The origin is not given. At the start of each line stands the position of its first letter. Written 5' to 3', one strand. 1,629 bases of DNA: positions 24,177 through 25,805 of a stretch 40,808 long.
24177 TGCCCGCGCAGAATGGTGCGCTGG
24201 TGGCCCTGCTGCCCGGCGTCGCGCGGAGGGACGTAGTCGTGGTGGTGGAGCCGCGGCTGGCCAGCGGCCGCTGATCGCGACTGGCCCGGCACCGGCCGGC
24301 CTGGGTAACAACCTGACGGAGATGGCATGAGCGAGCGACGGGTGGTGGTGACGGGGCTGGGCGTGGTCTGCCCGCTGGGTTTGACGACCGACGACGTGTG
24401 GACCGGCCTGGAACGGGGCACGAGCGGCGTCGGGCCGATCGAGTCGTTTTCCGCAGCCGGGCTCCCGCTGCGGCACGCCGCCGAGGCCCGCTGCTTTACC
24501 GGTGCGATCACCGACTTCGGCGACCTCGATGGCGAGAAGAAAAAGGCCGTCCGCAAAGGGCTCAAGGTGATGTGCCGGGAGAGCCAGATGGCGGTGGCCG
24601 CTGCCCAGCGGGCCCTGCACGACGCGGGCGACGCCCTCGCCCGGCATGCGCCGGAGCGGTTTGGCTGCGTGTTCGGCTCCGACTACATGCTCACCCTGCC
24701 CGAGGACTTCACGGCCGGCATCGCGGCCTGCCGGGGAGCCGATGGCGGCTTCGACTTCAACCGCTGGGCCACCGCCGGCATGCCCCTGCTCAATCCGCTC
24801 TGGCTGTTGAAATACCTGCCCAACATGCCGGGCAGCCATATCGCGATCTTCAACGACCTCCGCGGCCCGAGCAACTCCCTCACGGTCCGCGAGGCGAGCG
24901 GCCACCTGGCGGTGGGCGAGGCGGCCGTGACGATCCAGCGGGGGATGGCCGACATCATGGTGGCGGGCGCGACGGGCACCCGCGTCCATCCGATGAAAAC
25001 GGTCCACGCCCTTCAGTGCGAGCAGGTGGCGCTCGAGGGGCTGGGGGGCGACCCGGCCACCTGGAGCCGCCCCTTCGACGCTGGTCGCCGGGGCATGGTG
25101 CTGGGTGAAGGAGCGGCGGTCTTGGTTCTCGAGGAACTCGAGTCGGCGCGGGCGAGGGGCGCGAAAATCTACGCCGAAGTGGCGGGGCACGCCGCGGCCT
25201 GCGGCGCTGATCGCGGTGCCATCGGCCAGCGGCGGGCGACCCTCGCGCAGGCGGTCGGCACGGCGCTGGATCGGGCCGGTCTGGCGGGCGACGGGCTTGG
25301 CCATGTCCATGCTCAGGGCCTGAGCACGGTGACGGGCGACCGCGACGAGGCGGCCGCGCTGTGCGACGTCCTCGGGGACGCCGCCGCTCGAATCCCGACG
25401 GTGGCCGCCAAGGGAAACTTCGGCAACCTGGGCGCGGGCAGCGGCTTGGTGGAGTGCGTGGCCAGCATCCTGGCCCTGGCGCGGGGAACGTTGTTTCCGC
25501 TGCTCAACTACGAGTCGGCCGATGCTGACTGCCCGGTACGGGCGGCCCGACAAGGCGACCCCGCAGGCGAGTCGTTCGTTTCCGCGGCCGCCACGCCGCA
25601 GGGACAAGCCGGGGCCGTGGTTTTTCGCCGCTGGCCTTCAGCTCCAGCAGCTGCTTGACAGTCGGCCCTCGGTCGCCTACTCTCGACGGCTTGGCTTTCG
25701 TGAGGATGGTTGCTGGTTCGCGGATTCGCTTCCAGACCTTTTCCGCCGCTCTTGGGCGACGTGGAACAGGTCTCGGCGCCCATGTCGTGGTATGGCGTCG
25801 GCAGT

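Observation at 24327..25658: FabF paralogue with all three catalytic residues replaced (Cys-His-His to Glu-Gln-Asn) in the core acpP-fabF operon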

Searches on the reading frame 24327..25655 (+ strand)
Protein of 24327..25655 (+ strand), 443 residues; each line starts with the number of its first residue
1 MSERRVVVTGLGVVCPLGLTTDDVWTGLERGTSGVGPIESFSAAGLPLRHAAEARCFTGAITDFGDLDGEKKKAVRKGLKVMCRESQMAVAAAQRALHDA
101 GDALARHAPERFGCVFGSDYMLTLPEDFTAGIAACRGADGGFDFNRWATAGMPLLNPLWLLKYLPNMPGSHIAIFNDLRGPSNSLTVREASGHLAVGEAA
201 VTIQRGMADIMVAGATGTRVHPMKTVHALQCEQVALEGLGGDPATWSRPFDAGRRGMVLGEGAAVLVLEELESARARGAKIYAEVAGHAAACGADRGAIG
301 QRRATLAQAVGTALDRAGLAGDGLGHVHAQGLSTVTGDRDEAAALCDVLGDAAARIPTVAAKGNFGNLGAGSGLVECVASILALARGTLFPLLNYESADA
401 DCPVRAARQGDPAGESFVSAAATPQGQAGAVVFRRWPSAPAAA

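Call 3: search_protein_families(library=pfam, proteins=[window:24327-25655:+], max_evalue=0.01)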
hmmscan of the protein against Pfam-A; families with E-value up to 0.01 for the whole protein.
window:24327-25655:+ (443 aa): 2 families
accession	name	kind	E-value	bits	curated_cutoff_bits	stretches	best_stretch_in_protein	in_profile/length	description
PF00109.32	ketoacyl-synt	-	8.4e-33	114.5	20.8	1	4-274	2-252/252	Beta-ketoacyl synthase, N-terminal domain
PF02801.28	Ketoacyl-synt_C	-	1.2e-17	64.5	20.8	1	282-396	1-119/119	Beta-ketoacyl synthase, C-terminal domain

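Call 4: search_protein_families(library=ncbifam, proteins=[window:24327-25655:+], max_evalue=0.01)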
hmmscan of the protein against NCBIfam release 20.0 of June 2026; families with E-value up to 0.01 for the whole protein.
window:24327-25655:+ (443 aa): 18 families
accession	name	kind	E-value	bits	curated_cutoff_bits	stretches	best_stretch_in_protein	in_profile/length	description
TIGR03150.1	fabF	equivalog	2.9e-73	246.9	493.75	1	4-405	1-376/407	beta-ketoacyl-ACP synthase II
NF005589.0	PRK07314.1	subfamily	3.1e-69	233.7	387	1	1-407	1-381/413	beta-ketoacyl-ACP synthase II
NF004970.0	PRK06333.1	subfamily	1.4e-55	188.9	525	1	1-436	1-422/424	beta-ketoacyl-ACP synthase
NF006274.0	PRK08439.1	equivalog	6.3e-52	176.7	621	1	4-434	2-404/406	beta-ketoacyl-ACP synthase II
NF006587.0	PRK09116.1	equivalog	8e-46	156.6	470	2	163-403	138-371/408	beta-ketoacyl-ACP synthase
NF006434.0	PRK08722.1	equivalog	4.2e-45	154.3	759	1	1-404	1-379/414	beta-ketoacyl-ACP synthase II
NF005076.0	PRK06501.1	equivalog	3.4e-36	125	629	2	179-404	165-389/425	beta-ketoacyl-ACP synthase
NF005490.0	PRK07103.1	equivalog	3e-35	122.1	445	2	184-396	164-372/414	polyketide beta-ketoacyl:acyl carrier protein synthase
NF004618.0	PRK05952.1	equivalog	1.9e-33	116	455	2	161-400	119-348/384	beta-ketoacyl-ACP synthase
NF005916.1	PRK07910.1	equivalog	9.1e-33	113.8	560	1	142-404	124-384/418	KasA/KasB family beta-ketoacyl-ACP synthase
NF005935.0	PRK07967.1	equivalog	4.9e-32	111.3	630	1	4-409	2-377/406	beta-ketoacyl-ACP synthase I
NF058662.1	cispenta_AmcF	equivalog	1.4e-31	109.9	325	2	192-409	132-341/369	cispentacin biosynthesis acyltransferase subunit AmcF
NF040607.1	mycolic_Pks13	equivalog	4.7e-17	60.7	2100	1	172-397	254-477/1680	polyketide synthase Pks13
NF006618.0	PRK09185.1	subfamily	3.7e-16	59.2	407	1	5-407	4-362/394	beta-ketoacyl-ACP synthase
NF041183.1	Pks2_ls1_myc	equivalog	1.1e-14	52.3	2400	1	170-396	154-373/2086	sulfolipid-1 biosynthesis phthioceranic/hydroxyphthioceranic acid synthase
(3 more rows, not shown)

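Call 7: find_homologous_proteins(query=window:24327-25655:+, max_evalue=1e-10)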
Query window:24327-25655:+ (443 aa): 7413 proteins with E <= 1e-10 among 8000 candidates; the best 120 are listed.
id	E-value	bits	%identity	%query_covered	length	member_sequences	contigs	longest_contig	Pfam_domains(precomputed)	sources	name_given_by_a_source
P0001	3.3e-261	885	90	100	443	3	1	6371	PF00109.33,PF02801.29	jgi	jgi:3-oxoacyl-[acyl-carrier-protein] synthase II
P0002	5.6e-258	874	90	100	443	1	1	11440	PF00109.33,PF02801.29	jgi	jgi:3-oxoacyl-[acyl-carrier-protein] synthase II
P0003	3.3e-257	872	89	100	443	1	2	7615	PF00109.33,PF02801.29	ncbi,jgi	jgi:3-oxoacyl-[acyl-carrier-protein] synthase II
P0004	4.1e-257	871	89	100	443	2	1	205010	PF00109.33,PF02801.29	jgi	jgi:3-oxoacyl-[acyl-carrier-protein] synthase II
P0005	1.9e-255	866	89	100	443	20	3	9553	PF00109.33,PF02801.29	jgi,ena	jgi:3-oxoacyl-[acyl-carrier-protein] synthase II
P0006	3.4e-243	826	84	100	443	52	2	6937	PF00109.33,PF02801.29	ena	-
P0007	3.7e-238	809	82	100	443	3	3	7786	PF00109.33,PF02801.29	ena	-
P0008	6.8e-232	788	80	100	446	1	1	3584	PF00109.33,PF02801.29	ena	-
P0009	1.0e-227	775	100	80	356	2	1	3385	PF00109.33,PF02801.29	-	-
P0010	3.6e-227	773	80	100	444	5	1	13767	PF00109.33,PF02801.29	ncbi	ncbi:MAG: beta-ketoacyl-[acyl-carrier-protein] synthase family protein [Planctomycetota bacterium]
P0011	5.7e-226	769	80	100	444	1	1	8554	PF00109.33,PF02801.29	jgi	jgi:3-oxoacyl-[acyl-carrier-protein] synthase II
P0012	5.7e-225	766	79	100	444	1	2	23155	PF00109.33,PF02801.29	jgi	jgi:3-oxoacyl-[acyl-carrier-protein] synthase II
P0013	1.6e-224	764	78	100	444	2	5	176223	PF00109.33,PF02801.29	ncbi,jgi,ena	jgi:3-oxoacyl-[acyl-carrier-protein] synthase II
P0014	2.8e-223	760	78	99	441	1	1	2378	PF00109.33,PF02801.29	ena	-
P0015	4.1e-222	756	78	100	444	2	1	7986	PF00109.33,PF02801.29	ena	-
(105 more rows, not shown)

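Call 8: search_solved_structures(query=window:24327-25655:+, show_alignments=2)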
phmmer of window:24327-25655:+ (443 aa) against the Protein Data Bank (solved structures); distinct sequences matched with E-value up to 0.001: 117 (the best 60 are shown).
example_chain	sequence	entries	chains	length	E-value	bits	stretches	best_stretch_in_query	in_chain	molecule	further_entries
1e5m_A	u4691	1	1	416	2.2e-51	178.7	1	2-404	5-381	BETA KETOACYL ACYL CARRIER PROTEIN SYNTHASE II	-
4ls6_A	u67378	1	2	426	2.7e-51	178.4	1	1-404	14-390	3-oxoacyl-[acyl-carrier-protein] synthase 2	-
4ls5_A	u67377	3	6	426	3.2e-51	178.1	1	1-404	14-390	3-oxoacyl-[acyl-carrier-protein] synthase 2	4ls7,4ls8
1j3n_A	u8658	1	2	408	1.1e-48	169.8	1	4-403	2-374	3-oxoacyl-(acyl-carrier protein) synthase II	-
9lpl_A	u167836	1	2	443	6.1e-48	167.3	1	2-405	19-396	3-oxoacyl-[acyl-carrier-protein] synthase 2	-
2gfv_A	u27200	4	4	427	7.7e-48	167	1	2-404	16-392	3-oxoacyl-[acyl-carrier-protein] synthase 2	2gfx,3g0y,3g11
4qav_A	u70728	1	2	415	1.8e-47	165.8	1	1-436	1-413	3-oxoacyl-[acyl-carrier-protein] synthase 2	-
6okg_A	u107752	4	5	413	2.3e-47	165.4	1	1-404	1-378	3-oxoacyl-[acyl-carrier-protein] synthase 2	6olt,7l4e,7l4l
3hnz_A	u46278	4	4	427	2.9e-47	165.1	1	2-404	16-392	3-oxoacyl-[acyl-carrier-protein] synthase 2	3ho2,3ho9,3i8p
2gfw_A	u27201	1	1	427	5.7e-47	164.1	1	2-404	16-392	3-oxoacyl-[acyl-carrier-protein] synthase 2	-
1b3n_A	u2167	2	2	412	8.8e-47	163.5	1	2-404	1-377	PROTEIN (KETOACYL ACYL CARRIER PROTEIN SYNTHASE 2) | BETA-KETOACYL ACP SYNTHASE II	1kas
2gfy_A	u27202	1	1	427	5.9e-46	160.8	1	2-404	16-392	3-oxoacyl-[acyl-carrier-protein] synthase 2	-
8z5c_A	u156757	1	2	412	1.7e-44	156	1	4-406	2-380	3-oxoacyl-[acyl-carrier-protein] synthase 2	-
8z5e_A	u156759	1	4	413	7e-44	153.9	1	3-406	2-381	3-oxoacyl-[acyl-carrier-protein] synthase 2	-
4r8e_A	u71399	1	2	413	7.4e-44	153.9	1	1-404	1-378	3-oxoacyl-[acyl-carrier-protein] synthase 2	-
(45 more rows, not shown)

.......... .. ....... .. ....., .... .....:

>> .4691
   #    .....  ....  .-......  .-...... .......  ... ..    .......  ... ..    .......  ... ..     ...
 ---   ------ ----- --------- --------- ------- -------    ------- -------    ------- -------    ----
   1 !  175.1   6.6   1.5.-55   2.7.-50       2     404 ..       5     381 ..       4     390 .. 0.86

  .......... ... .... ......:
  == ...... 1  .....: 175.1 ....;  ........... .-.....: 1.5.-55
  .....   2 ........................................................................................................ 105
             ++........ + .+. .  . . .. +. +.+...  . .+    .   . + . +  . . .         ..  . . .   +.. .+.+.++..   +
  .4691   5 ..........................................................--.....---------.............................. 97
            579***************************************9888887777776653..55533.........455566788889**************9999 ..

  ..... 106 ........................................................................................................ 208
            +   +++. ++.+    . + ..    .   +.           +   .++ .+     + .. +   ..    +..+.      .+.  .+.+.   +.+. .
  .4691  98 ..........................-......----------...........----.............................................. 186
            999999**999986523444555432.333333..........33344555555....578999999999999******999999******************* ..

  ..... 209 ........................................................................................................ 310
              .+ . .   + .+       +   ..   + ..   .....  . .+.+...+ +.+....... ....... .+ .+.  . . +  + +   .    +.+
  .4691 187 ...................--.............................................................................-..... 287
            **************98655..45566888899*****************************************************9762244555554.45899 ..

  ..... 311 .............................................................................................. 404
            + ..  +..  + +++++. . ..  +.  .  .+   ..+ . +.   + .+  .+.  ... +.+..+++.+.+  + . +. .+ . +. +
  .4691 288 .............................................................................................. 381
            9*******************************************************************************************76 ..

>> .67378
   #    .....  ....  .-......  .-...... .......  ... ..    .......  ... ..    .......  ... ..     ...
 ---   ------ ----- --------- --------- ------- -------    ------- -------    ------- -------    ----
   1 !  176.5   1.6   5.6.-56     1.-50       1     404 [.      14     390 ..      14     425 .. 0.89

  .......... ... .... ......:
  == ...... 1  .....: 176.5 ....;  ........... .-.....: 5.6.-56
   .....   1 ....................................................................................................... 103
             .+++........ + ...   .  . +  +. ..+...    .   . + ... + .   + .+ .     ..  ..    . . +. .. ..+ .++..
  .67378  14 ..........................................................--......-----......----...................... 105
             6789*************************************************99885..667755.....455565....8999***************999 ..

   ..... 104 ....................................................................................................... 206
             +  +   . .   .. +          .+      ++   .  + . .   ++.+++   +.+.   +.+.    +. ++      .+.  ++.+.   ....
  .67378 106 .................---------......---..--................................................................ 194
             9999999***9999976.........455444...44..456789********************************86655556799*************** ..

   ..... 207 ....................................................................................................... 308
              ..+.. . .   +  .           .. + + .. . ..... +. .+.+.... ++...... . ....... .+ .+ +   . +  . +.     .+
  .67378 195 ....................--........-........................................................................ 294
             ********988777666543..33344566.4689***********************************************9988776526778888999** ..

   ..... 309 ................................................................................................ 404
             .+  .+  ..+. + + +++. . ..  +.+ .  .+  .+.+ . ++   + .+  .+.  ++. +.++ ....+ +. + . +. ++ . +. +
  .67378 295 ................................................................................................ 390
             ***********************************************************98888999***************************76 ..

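Call 10: find_related_loci(query=window:24327-25655:+, collection=genome_contigs, flank=6000)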
Query window:24327-25655:+ (443 aa) in genome_contigs; peptide patterns used: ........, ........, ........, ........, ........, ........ (x = any residue, [..] = any of these).
574 stretches matched a pattern; 202 encode a relative of the query (tblastn E <= 1e-3); the best 80 are kept; 80 distinct loci.
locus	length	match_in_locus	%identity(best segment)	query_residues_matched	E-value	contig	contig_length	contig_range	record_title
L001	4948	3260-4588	89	1-443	0e+0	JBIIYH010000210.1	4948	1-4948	MAG: Pirellulales bacterium isolate ME2005-09-19_3300034101_group2_bin164 Rohwer_bin1690_scaffold_25964_c1, whole genome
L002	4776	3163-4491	85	1-443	0e+0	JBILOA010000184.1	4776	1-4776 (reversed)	MAG: Pirellulales bacterium isolate ME2017-10-13_3300042908_group7_bin179 Rohwer_bin1716_scaffold_20385_c1, whole genome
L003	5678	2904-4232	84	1-443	0e+0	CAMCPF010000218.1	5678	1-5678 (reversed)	MAG: Candidatus Kuenenia stuttgartiensis isolate MiE-22jul19-175 genome assembly, contig: MiE-22jul19-C13829, whole geno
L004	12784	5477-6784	80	1-435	0e+0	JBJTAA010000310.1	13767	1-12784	MAG: Planctomycetota bacterium isolate samp_4432_metabat2_25 samp_4432_1733510, whole genome shotgun sequence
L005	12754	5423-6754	76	1-443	0e+0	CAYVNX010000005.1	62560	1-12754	MAG TPA_asm: uncultured Candidatus Kuenenia sp. isolate SRP318679_co1_375 genome assembly, contig: NODE_665_length_62560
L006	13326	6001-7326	76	3-443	0e+0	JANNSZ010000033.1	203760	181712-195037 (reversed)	MAG: Planctomycetota bacterium isolate SOY_31_metabat_110 SOY_31_k141_1938573, whole genome shotgun sequence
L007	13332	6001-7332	76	1-443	0e+0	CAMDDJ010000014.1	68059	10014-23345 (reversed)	MAG: Candidatus Kuenenia stuttgartiensis isolate MiE-22jul19-108 genome assembly, contig: MiE-22jul19-C272, whole genome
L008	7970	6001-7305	75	2-438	0e+0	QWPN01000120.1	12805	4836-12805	MAG: Planctomycetota bacterium isolate ZE-3NOV15-plancto5 ZE-3NOV15-C5517, whole genome shotgun sequence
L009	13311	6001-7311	75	4-439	0e+0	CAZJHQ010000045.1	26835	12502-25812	MAG TPA_asm: uncultured Candidatus Kuenenia sp. isolate binchicken_co393_75 genome assembly, contig: NODE_1091_length_26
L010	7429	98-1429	73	1-443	0e+0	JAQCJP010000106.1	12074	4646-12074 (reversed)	MAG: Planctomycetota bacterium isolate casp40-mb.39 NODE_12442_length_12074_cov_0.090689, whole genome shotgun sequence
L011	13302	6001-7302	73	4-439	0e+0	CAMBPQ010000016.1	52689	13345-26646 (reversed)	MAG: Planctomicrobium piriforme isolate AH-03may19-215 genome assembly, contig: AH-03may19-C859, whole genome shotgun se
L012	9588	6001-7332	78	1-443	0e+0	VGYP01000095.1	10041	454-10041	MAG: Planctomycetota bacterium isolate K_DeepCast_35m_m1_264 K_DeepCast_35m_m1_264_Ga0194129_10010568, whole genome shot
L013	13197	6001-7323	75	3-442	0e+0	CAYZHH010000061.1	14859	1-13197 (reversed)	MAG TPA_asm: uncultured Candidatus Kuenenia sp. isolate SRP128246_co1_512 genome assembly, contig: NODE_9087_length_1485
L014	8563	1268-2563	74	2-436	0e+0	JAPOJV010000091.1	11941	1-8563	MAG: bacterium isolate bin72 k141_789906_length_11941_cov_16.0000, whole genome shotgun sequence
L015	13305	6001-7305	77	4-436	0e+0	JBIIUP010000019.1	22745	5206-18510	MAG: Pirellulales bacterium isolate ME2004-09-02_3300034061_group2_bin12 Rohwer_bin1689_scaffold_1549_c1, whole genome s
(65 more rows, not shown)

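Call 21: search_protein_representatives(protein=window:24327-25655:+)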
Query: 443 residues. Proteins with E-value up to 0.001 (for the whole library): 38248; up to 1e-10: 13409; up to 1e-30: 1437. The best 150 are listed.
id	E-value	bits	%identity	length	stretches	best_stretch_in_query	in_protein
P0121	1.9e-130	452.4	77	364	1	3-267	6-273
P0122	1.5e-125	436.3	51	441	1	2-433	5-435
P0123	1.4e-123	429.8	53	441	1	3-431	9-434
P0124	1.9e-113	396.4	48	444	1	3-435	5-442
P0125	4.6e-109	382.0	47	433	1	5-435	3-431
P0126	1.8e-108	380.0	48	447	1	3-433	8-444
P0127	3.7e-106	372.4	47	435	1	2-433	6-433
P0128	9.5e-105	367.7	46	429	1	5-435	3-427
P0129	5.7e-104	365.2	44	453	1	2-436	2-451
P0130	6.4e-104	365.0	45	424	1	14-436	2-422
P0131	1.6e-99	350.5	44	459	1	3-436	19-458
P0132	6.3e-98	345.3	45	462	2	4-369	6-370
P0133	8.1e-98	344.9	46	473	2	1-313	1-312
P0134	1.6e-96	340.7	47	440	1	1-435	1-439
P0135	4.9e-96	339.0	49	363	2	158-433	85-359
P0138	2.9e-92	326.6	44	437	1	1-436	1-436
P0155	1.4e-77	278.2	42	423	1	4-432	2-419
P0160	5.0e-76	273.1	41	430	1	4-434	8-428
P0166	3.6e-73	263.7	40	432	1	3-406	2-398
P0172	1.9e-72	261.3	43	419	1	3-433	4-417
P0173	2.9e-72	260.7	42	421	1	5-434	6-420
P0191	4.3e-67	243.7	39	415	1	5-427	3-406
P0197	6.6e-66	239.7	39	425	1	3-407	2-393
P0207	2.1e-63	231.5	37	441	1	1-437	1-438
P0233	1.4e-59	218.9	36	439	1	7-434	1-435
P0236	2.3e-59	218.2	39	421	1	5-434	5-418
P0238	5.8e-59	216.9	37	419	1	11-438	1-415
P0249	4.2e-57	210.7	36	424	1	5-432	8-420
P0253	6.4e-57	210.1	36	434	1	5-442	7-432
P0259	1.4e-56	209.0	37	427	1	5-433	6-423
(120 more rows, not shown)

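Call 23: find_encoding_contigs(protein=P0122, flank=6000, max_places=3)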
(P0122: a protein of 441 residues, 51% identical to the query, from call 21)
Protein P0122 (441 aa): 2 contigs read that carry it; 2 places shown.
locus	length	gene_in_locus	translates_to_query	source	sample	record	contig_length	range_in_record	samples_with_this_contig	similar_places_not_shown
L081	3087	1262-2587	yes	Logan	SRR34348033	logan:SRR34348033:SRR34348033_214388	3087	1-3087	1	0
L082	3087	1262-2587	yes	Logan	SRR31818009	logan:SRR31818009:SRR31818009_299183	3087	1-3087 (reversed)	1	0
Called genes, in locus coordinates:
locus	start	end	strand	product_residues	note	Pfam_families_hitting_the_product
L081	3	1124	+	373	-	?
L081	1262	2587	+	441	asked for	PF00109:ketoacyl-synt, PF02801:Ketoacyl-synt_C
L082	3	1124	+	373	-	?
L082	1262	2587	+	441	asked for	PF00109:ketoacyl-synt, PF02801:Ketoacyl-synt_C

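Call 24: find_encoding_contigs(protein=P0129, flank=6000, max_places=3)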
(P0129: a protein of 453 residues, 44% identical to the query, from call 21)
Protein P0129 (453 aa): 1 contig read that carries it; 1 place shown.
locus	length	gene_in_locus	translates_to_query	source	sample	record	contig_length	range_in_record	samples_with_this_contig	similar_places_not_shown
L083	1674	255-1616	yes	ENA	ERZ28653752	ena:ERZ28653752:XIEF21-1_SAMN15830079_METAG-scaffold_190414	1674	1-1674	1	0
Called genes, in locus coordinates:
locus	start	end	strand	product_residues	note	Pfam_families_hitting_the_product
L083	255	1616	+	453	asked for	PF00109:ketoacyl-synt, PF02801:Ketoacyl-synt_C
